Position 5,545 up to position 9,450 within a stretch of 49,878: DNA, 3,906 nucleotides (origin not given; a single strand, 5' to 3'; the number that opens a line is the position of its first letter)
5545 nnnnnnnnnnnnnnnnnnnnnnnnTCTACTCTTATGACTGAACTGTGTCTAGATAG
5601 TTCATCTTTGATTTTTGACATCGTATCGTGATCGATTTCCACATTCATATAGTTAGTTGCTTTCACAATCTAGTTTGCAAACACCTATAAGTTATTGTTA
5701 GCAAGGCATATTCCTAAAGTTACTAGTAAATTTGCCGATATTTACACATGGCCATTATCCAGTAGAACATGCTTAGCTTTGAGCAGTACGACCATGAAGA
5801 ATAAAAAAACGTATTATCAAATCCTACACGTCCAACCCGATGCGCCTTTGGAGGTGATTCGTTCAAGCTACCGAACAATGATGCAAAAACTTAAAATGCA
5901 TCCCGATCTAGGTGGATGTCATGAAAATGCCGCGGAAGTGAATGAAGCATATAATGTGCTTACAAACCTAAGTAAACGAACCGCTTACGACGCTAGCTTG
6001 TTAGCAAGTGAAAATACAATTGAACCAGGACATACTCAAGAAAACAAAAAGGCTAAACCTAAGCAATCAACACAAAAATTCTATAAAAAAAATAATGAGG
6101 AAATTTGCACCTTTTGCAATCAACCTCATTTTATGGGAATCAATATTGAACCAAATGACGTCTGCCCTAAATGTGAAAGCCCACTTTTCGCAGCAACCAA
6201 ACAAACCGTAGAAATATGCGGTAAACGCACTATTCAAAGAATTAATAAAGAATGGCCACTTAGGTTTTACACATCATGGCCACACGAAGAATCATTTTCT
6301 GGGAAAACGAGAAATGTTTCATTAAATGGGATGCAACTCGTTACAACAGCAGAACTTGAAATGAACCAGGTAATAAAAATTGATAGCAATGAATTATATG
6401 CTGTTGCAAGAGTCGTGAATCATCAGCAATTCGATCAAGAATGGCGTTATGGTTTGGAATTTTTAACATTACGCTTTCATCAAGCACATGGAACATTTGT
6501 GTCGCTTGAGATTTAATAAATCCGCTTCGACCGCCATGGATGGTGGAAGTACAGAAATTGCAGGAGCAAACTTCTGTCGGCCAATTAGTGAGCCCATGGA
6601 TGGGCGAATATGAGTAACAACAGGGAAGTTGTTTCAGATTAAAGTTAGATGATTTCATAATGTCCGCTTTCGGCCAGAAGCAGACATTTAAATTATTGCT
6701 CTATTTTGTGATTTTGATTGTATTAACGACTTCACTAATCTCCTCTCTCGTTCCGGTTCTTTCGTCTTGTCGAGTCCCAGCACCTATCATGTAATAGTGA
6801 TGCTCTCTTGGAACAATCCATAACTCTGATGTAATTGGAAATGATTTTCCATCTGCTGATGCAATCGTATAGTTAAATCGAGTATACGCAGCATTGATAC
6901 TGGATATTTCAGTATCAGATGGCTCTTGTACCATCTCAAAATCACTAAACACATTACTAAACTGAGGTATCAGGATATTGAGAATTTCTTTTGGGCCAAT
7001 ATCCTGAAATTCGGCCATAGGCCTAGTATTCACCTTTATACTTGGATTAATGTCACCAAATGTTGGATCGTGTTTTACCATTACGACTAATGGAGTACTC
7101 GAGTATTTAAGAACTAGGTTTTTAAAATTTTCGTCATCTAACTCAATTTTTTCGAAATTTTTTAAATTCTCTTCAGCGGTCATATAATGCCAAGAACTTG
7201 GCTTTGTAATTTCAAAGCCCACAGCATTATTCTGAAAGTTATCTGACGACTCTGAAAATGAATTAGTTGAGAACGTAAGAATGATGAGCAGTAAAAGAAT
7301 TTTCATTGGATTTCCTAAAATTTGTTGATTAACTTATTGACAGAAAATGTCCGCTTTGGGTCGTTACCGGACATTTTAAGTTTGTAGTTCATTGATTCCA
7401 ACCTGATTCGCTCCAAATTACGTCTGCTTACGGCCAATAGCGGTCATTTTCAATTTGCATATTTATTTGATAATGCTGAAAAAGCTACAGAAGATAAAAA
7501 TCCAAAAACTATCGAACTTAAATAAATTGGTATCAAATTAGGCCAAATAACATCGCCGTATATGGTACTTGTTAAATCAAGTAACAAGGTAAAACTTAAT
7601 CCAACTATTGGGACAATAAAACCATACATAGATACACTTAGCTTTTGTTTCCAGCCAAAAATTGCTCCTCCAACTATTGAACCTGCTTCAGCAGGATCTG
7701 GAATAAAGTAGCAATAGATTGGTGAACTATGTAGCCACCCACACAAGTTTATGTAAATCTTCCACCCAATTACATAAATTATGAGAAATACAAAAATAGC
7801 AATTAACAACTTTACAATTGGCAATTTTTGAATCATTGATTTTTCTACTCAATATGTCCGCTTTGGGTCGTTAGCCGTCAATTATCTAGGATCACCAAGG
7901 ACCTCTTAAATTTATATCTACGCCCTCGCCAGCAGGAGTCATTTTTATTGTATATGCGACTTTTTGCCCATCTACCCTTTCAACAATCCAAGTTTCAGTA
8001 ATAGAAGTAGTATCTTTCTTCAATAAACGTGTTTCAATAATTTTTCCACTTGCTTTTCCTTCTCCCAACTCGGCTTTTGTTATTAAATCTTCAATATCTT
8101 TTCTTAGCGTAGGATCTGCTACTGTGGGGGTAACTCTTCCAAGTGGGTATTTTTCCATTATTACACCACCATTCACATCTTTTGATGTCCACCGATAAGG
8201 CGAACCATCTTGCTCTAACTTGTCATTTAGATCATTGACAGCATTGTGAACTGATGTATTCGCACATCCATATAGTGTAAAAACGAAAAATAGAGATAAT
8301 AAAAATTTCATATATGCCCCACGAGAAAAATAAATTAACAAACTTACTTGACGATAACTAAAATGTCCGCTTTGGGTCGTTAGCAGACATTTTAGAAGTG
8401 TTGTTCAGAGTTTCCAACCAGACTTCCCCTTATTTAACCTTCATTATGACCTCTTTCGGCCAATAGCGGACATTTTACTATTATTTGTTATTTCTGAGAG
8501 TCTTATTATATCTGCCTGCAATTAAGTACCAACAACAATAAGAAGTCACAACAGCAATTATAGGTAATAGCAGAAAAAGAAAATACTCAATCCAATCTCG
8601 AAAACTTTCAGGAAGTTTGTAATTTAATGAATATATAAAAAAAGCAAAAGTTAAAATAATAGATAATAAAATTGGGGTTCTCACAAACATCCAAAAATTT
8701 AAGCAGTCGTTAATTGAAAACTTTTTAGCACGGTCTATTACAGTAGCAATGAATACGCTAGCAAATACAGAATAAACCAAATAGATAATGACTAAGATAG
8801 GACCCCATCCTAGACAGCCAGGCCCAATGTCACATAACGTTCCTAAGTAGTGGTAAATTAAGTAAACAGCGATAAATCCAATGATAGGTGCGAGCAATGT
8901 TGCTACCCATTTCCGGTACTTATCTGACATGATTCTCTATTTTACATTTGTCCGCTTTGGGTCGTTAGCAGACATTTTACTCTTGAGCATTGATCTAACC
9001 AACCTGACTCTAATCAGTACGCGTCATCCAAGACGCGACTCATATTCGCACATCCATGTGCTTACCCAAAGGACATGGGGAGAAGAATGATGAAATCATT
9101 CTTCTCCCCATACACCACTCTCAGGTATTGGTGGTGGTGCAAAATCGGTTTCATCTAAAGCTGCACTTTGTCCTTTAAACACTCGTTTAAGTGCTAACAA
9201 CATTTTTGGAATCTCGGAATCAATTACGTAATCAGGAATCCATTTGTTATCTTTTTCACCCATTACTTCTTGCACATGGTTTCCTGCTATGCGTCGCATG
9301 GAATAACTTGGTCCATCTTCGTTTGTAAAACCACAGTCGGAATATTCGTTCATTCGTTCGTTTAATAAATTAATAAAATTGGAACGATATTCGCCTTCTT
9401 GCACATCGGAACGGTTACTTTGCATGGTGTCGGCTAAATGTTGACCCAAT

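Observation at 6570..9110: AT-rich islet of four small same-strand ORFs punctuated by a conserved 110-135-bp two-arm hairpin repeat (cassette-array-like or REP/BIME-like)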

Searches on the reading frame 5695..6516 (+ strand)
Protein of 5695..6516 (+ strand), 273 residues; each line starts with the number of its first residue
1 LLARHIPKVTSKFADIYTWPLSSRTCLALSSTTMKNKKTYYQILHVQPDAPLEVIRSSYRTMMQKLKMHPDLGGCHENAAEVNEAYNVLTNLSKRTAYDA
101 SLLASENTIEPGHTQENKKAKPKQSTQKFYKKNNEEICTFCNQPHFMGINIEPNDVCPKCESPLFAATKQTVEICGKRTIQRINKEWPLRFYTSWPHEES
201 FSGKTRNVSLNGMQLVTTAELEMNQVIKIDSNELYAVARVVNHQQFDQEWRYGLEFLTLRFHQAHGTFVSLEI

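Call 10: search_protein_families(library=pfam, proteins=[window:5695-6516:+], max_evalue=0.01)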
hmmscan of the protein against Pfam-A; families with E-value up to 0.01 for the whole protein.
window:5695-6516:+ (273 aa): 2 families
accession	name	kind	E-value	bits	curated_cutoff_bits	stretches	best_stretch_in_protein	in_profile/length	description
PF00226.36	DnaJ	-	7.3e-12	45.7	27.8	1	39-99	1-63/63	DnaJ domain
PF07238.19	PilZ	-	1.5e-07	32.1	22.5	1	198-263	20-92/102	PilZ domain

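Call 27: find_encoding_contigs(protein=window:5794-6516:+, flank=10000, max_places=8)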
Protein window:5794-6516:+ (240 aa): 1 contig read that carries it; 1 place shown.
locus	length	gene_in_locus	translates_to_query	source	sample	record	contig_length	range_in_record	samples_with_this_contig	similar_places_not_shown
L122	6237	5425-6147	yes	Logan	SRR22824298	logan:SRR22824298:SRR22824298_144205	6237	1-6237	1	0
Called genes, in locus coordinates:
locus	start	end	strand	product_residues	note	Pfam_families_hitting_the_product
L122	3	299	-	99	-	?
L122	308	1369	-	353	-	PF00004:AAA, PF07728:AAA_5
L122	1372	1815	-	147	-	PF08238:Sel1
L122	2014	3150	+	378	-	PF02885:Glycos_trans_3N, PF00591:Glycos_transf_3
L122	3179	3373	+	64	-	-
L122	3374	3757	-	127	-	-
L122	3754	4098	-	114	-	-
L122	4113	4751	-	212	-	-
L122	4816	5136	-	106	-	-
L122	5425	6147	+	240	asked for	PF00226:DnaJ, PF07238:PilZ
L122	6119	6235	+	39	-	?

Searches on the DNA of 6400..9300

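Call 19: search_rna_families(source=window, start=6400, end=9300, threshold=evalue, max_evalue=10)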
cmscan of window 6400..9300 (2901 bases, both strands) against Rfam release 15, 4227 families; matches with E-value up to 10: 5.
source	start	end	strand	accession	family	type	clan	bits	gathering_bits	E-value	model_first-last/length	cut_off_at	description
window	9067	9118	-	RF03778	mir-483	Gene; miRNA;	-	21.5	60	0.94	1-75/75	no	mir-483 microRNA precursor family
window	7572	7720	-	RF01608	ceN102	Gene; snRNA; snoRNA; HACA-box;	-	20.7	50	5.5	1-142/142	no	Caenorhabditis snoRNA ceN80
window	9077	9109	+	RF00581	SNORD12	Gene; snRNA; snoRNA; CD-box;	CL00044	19.2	43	2.1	1-90/90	no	Small nucleolar SNORD12/SNORD106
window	9074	9110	-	RF03803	MIR1886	Gene; miRNA;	-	18.9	62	3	1-52/52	no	MIR1886 microRNA precursor family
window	6930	6987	-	RF00686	mir-338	Gene; miRNA;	-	17.8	57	5.9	1-69/69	no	mir-338 microRNA precursor family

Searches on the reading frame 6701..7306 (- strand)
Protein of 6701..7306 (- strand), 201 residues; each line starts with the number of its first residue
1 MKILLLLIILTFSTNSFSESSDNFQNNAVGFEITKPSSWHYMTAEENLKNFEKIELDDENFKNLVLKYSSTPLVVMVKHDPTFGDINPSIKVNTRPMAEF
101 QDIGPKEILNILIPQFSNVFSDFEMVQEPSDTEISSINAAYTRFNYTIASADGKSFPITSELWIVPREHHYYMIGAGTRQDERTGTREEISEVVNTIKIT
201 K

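Call 10: search_protein_families(library=pfam, proteins=[window:6701-7306:-], max_evalue=0.01)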
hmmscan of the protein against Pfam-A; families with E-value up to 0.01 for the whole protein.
window:6701-7306:- (201 aa): 0 families
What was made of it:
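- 6701..7306 (-): ORF1 (cassette 1), a 201-aa exported protein of a conserved hypothetical family. No Pfam hit (call 10).
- Checked: The four minus-strand ORFs (6701-7306, 7450-7836, 7892-8311/8341, 8481-8930) have no Pfam hit (call 10).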

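Call 25: find_encoding_contigs(protein=window:6701-7306:-, flank=10000, max_places=8)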
Protein window:6701-7306:- (201 aa): no gene with exactly this product is on record in the collection.

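Call 67: find_homologous_proteins(query=window:6701-7306:-, max_evalue=0.001)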
Query window:6701-7306:- (201 aa): 72 proteins with E <= 0.001 among 159 candidates.
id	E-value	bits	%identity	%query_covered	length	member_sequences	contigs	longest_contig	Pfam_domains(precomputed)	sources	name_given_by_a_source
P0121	9.0e-128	441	100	100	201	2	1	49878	-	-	-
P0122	1.7e-65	238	50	98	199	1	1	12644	-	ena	-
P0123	5.5e-64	233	50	98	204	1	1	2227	-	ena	-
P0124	6.7e-64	233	53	91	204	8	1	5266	-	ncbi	-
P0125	9.4e-64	232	51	99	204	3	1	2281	-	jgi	jgi:hypothetical protein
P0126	8.2e-63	229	52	92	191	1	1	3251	-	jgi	jgi:hypothetical protein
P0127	1.4e-62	229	49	99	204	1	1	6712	-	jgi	jgi:hypothetical protein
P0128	5.0e-62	227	49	98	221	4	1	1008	-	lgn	-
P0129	4.4e-61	224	48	98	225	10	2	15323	-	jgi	jgi:hypothetical protein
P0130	4.7e-61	224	47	99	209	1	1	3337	-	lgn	-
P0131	6.6e-59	217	50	89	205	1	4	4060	-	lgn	-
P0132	2.8e-58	215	48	96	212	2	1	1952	-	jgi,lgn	jgi:hypothetical protein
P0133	1.3e-57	212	48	91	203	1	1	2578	-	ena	-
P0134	2.6e-57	211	47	97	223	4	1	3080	-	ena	-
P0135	5.8e-57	210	47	89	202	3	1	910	-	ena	-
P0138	7.4e-57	210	47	99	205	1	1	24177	-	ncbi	ncbi:MAG: hypothetical protein V4607_07725 [Pseudomonadota bacterium]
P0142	5.3e-56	207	44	99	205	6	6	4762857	-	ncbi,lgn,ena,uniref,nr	ncbi:hypothetical protein MIH18_11680 [Marinobacter sp. M3C]|uniref:hypothetical protein n=1 Tax=unc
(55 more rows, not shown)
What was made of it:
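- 6701..7306 (-): 72 homologues at 32-53% identity (call 67).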

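Call 68: find_encoding_contigs(protein=P0142, flank=5000, max_places=4)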
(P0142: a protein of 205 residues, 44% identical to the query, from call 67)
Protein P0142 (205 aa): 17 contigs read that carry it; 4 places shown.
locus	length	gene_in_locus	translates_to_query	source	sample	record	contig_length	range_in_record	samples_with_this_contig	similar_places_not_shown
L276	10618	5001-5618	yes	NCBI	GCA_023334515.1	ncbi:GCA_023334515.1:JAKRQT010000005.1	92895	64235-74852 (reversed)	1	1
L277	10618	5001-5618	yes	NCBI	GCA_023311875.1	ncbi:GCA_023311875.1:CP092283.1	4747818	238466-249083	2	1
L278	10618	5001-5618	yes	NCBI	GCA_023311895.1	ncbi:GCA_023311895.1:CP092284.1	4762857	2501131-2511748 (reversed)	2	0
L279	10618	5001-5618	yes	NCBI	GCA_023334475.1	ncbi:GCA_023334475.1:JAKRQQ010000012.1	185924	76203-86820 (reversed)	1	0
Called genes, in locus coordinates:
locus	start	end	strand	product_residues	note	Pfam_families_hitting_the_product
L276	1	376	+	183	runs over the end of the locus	PF02493:MORN (faint)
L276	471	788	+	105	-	-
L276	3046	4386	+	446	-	PF00078:RVT_1, PF08388:GIIM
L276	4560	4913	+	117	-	-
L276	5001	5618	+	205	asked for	-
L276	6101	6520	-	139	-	PF15568:Imm39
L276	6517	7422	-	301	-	PF03527:RHS, PF25023:TEN_YD-shell (weak)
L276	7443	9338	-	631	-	PF05593:RHS_repeat (faint)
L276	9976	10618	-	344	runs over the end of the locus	PF01145:Band_7, PF13421:Band_7_1 (faint)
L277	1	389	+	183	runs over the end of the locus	PF02493:MORN (faint)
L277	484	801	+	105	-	-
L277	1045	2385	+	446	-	PF05598:DUF772 (faint), PF01609:DDE_Tnp_1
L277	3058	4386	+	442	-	PF00078:RVT_1, PF08388:GIIM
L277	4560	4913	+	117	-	-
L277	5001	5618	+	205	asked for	-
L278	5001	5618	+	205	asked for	-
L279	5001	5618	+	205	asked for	-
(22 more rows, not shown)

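Call 69: find_encoding_contigs(protein=P0122, flank=6000, max_places=3)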
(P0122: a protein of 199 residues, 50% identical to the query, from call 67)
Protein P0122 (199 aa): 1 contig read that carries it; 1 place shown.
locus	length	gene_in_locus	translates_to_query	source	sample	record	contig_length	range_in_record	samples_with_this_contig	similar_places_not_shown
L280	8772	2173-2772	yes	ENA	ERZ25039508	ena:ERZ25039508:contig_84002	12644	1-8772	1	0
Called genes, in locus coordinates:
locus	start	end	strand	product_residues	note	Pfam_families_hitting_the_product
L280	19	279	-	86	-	-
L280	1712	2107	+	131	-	-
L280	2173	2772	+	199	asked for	-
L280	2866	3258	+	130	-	-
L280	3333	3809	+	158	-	PF12694:cpYpsA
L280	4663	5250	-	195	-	PF00440:TetR_N, PF16925:TetR_C_13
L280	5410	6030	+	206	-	PF02798:GST_N, PF13417:GST_N_3 (weak), PF13409:GST_N_2 (weak), PF00043:GST_C, PF14497:GST_C_3, PF13410:GST_C_2 (weak), PF17171:GST_C_6 (weak)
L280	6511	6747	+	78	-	-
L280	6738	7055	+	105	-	PF07452:CHRD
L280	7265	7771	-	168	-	-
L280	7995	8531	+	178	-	-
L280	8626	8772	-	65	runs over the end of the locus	-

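Call 70: find_encoding_contigs(protein=P0138, flank=5000, max_places=3)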
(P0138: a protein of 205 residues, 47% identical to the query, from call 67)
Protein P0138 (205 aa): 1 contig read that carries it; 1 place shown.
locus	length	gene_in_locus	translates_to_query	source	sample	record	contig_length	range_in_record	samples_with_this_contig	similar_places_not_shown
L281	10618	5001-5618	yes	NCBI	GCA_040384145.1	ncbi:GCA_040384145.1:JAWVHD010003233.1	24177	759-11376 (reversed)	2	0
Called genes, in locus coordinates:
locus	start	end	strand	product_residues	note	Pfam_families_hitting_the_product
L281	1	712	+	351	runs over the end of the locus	PF12849:PBP_like_2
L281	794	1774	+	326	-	PF00528:BPD_transp_1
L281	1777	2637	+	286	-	PF00528:BPD_transp_1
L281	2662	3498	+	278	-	PF02463:SMC_N (weak), PF00005:ABC_tran, PF13175:AAA_15 (weak), PF13304:AAA_21 (faint), PF13401:AAA_22 (faint)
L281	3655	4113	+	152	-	-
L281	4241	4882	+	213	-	PF00857:Isochorismatase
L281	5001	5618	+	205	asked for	-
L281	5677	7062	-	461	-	PF11808:PhoR, PF00989:PAS (weak), PF00512:HisKA, PF13581:HATPase_c_2 (faint), PF02518:HATPase_c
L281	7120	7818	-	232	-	PF00072:Response_reg, PF00486:Trans_reg_C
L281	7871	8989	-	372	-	PF00195:Chal_sti_synt_N (faint), PF00108:Thiolase_N, PF08545:ACP_syn_III, PF08541:ACP_syn_III_C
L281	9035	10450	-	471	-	PF00326:Peptidase_S9 (weak)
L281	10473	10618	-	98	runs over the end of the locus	-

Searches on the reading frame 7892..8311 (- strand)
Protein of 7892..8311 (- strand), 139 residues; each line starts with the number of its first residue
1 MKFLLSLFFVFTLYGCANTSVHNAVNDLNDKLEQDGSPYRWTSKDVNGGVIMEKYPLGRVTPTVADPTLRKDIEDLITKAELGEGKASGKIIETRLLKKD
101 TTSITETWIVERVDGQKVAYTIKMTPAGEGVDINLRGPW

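Call 10: search_protein_families(library=pfam, proteins=[window:7892-8311:-], max_evalue=0.01)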
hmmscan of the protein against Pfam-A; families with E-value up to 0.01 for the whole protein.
window:7892-8311:- (139 aa): 0 families

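Call 98: find_homologous_proteins(query=window:7892-8311:-, max_evalue=0.001)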
Query window:7892-8311:- (139 aa): 3 proteins with E <= 0.001 among 24 candidates.
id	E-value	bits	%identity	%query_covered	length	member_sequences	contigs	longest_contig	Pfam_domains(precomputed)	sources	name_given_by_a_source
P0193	2.3e-87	308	100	100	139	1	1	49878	-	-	-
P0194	3.7e-70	252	80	100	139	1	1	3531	-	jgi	jgi:hypothetical protein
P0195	1.3e-61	225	75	94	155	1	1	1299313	-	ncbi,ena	-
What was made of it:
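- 7892..8311 (-): ORF3 (cassette 3), a 139-aa lipoprotein (alternative TTG start at 8341). Homologues at 80% and 75% identity (call 98).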

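Call 100: find_encoding_contigs(protein=P0195, flank=10000, max_places=3)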
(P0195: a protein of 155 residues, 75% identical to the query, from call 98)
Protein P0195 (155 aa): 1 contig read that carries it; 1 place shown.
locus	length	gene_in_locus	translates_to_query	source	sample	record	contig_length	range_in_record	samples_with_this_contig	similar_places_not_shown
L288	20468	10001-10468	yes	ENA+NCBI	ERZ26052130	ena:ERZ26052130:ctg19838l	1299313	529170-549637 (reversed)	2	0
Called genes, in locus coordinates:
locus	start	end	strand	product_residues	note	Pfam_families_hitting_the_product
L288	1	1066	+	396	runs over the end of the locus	PF01966:HD, PF13286:HD_assoc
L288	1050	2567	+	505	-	PF13401:AAA_22, PF05036:SPOR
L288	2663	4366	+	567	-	PF01807:Zn_ribbon_DnaG, PF08275:DNAG_N, PF01751:Toprim, PF13155:Toprim_2, PF13362:Toprim_3, PF13662:Toprim_4, PF10410:DnaB_bind, PF08278:DnaG_DnaB_bind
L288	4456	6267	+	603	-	PF03979:Sigma70_r1_1, PF00140:Sigma70_r1_2, PF04546:Sigma70_ner, PF04542:Sigma70_r2, PF04539:Sigma70_r3, PF04545:Sigma70_r4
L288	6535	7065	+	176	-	-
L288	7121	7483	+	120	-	-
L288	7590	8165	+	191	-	PF00565:SNase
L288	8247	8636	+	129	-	-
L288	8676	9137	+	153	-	PF10604:Polyketide_cyc2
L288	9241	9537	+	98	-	-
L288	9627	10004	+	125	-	-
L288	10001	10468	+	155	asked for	-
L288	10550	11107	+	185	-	-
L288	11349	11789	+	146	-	-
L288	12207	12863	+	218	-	-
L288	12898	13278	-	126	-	PF18602:Rap1a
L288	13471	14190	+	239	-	PF01223:Endonuclease_NS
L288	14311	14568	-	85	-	PF13202:EF-hand_5 (faint), PF13405:EF-hand_6 (faint), PF00036:EF-hand_1 (faint)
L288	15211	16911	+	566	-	PF06537:DHOR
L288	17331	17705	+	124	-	-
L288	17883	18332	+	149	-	-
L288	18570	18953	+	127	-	-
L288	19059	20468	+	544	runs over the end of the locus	PF02321:OEP (weak)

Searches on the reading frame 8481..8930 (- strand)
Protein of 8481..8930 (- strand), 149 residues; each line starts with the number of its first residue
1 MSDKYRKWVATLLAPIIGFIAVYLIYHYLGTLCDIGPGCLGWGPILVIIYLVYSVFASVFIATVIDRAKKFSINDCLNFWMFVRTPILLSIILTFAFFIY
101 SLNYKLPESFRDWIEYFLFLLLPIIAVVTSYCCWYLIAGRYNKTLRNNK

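Call 10: search_protein_families(library=pfam, proteins=[window:8481-8930:-], max_evalue=0.01)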
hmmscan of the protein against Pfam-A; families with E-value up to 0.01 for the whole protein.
window:8481-8930:- (149 aa): 0 families

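Call 26: find_encoding_contigs(protein=window:8481-8930:-, flank=10000, max_places=8)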
Protein window:8481-8930:- (149 aa): no gene with exactly this product is on record in the collection.
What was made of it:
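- Tried and rejected: Exact look-ups of ORF1 and ORF4 in public assemblies: not on record (calls 25, 26).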

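Call 105: search_protein_representatives(protein=window:8481-8930:-)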
Query: 149 residues. Proteins with E-value up to 0.001 (for the whole library): 10; up to 1e-10: 6; up to 1e-30: 2. The best 10 are listed.
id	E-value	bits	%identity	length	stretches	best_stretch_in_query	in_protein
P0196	2.1e-94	330.2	100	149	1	1-149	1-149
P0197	2.3e-38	148.1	47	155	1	3-146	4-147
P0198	7.5e-24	100.9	34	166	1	3-147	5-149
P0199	2.7e-17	79.6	30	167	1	1-147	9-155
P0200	2.1e-11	60.5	33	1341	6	85-130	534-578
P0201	2.7e-11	60.1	29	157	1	3-146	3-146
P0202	6.1e-10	55.7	25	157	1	1-146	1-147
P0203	4.1e-09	53.1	29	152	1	6-147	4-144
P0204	1.9e-07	47.6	28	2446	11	85-130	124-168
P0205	5.2e-05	39.7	30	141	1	1-128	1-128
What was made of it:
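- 8481..8930 (-): ORF4 (cassette 4), a 149-aa predicted membrane protein. Nine homologues in a library of 1.84 billion proteins, the best at 47% identity and full length (call 105).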
